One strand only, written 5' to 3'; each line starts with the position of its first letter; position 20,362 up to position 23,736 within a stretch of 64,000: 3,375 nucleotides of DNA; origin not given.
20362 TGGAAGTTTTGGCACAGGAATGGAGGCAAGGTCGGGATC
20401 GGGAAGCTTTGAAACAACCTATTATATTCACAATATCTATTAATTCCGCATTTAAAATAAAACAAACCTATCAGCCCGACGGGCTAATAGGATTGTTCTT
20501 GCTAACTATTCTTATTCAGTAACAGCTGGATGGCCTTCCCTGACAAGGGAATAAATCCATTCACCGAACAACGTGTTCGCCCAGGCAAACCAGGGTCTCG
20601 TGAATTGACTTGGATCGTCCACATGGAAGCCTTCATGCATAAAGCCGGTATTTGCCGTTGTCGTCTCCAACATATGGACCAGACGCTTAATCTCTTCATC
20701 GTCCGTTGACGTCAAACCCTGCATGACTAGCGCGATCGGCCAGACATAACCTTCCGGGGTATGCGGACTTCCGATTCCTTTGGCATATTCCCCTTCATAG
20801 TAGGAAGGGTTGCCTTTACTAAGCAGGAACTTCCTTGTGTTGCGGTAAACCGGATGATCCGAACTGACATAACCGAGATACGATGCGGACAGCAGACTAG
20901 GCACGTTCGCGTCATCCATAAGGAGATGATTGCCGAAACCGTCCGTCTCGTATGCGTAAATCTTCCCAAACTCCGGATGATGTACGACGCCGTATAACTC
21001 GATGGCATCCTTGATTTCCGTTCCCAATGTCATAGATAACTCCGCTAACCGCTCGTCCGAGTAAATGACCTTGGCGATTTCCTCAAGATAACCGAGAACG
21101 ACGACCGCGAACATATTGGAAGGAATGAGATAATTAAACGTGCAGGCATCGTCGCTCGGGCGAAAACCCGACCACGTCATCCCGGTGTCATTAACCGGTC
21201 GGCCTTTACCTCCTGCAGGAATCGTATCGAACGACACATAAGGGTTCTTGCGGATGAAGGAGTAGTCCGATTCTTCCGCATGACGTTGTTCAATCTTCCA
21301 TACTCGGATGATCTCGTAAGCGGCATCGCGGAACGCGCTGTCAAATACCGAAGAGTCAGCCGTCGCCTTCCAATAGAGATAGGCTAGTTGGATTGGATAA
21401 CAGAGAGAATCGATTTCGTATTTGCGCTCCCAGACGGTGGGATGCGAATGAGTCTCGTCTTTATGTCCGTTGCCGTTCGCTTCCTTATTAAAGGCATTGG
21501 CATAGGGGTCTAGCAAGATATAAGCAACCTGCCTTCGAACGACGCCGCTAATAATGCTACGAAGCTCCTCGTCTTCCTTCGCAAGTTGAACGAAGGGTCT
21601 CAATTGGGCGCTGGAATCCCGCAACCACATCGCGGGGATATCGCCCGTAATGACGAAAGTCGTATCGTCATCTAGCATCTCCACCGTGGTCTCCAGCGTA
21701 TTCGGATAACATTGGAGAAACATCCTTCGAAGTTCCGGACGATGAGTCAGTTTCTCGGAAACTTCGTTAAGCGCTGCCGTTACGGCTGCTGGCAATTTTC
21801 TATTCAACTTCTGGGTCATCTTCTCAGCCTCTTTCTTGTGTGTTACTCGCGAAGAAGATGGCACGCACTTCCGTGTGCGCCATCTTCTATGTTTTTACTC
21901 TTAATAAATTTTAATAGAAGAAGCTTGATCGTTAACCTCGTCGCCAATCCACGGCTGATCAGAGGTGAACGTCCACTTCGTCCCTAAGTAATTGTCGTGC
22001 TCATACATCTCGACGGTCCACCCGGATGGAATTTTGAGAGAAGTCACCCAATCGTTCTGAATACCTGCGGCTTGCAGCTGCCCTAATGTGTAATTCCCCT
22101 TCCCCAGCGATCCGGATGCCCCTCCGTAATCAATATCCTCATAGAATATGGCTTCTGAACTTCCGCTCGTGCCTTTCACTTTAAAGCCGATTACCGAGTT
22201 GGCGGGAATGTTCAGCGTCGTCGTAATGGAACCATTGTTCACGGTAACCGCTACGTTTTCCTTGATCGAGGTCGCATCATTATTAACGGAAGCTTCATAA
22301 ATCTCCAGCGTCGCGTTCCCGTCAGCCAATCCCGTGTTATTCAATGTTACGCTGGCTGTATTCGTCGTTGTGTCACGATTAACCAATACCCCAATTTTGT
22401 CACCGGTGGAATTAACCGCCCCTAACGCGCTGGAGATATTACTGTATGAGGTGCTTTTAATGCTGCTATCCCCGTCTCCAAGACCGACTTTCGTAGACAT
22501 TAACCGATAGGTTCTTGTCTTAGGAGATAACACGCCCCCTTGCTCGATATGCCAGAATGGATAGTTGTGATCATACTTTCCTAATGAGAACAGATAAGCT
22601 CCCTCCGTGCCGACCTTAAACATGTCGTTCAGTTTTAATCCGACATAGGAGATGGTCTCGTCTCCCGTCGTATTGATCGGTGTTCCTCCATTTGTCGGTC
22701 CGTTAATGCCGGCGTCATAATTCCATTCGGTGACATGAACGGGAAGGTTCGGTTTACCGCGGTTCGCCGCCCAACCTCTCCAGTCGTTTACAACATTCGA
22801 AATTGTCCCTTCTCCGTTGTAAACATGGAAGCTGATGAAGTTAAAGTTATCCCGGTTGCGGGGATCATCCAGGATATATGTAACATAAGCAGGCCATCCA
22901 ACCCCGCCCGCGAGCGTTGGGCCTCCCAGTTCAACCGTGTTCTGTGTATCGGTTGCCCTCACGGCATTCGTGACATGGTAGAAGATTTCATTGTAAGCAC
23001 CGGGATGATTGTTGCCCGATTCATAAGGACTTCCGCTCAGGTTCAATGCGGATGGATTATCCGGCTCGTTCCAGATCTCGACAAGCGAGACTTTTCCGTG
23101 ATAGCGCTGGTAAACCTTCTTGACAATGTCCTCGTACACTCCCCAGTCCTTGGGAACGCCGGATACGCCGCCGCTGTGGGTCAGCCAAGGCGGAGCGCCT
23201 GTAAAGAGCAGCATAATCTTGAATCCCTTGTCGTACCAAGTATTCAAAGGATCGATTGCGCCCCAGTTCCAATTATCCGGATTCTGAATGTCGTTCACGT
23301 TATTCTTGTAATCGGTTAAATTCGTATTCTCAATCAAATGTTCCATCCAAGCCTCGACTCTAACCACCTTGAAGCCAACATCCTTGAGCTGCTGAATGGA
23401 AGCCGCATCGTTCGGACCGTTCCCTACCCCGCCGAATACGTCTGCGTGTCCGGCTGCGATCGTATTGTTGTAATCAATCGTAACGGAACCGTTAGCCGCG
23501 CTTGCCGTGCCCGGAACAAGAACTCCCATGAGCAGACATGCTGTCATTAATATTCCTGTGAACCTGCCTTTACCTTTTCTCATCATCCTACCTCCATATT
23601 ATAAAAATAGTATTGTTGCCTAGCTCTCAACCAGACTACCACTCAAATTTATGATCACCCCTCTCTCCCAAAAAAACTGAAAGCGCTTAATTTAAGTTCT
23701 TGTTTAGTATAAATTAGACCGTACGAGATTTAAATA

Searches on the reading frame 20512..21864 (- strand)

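Call 17: search_protein_families(library=pfam, proteins=[window:20512-21864:-], max_evalue=0.001)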
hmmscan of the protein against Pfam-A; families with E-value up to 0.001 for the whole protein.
window:20512-21864:- (450 aa): 1 family
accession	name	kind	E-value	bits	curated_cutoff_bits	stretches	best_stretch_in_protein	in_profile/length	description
PF06824.17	Glyco_hydro_125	-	3.6e-164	547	23.4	1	43-437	2-413/414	Metal-independent alpha-mannosidase (GH125)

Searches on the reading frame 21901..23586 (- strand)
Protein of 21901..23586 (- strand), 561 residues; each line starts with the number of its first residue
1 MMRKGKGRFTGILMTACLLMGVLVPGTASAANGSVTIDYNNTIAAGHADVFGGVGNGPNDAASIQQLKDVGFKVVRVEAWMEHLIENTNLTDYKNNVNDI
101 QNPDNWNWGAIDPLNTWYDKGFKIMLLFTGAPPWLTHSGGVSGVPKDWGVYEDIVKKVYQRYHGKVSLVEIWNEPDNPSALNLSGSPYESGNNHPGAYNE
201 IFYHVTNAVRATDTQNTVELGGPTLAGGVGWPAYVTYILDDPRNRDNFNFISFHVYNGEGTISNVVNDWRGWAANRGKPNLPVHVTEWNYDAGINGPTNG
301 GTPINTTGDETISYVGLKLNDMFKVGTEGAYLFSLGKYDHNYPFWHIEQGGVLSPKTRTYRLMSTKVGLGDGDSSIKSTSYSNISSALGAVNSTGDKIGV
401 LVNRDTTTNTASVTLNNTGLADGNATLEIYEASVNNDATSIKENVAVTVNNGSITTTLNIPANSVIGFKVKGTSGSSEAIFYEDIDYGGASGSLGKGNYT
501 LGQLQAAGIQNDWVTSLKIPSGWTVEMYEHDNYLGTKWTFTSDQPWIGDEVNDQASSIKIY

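Call 17: search_protein_families(library=pfam, proteins=[window:21901-23586:-], max_evalue=0.001)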
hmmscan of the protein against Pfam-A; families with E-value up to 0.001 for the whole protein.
window:21901-23586:- (561 aa): 1 family
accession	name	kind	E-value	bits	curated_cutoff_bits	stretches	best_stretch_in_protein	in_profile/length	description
PF00030.24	Crystall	-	0.00026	21.5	25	0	525-560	2-38/82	Beta/Gamma crystallin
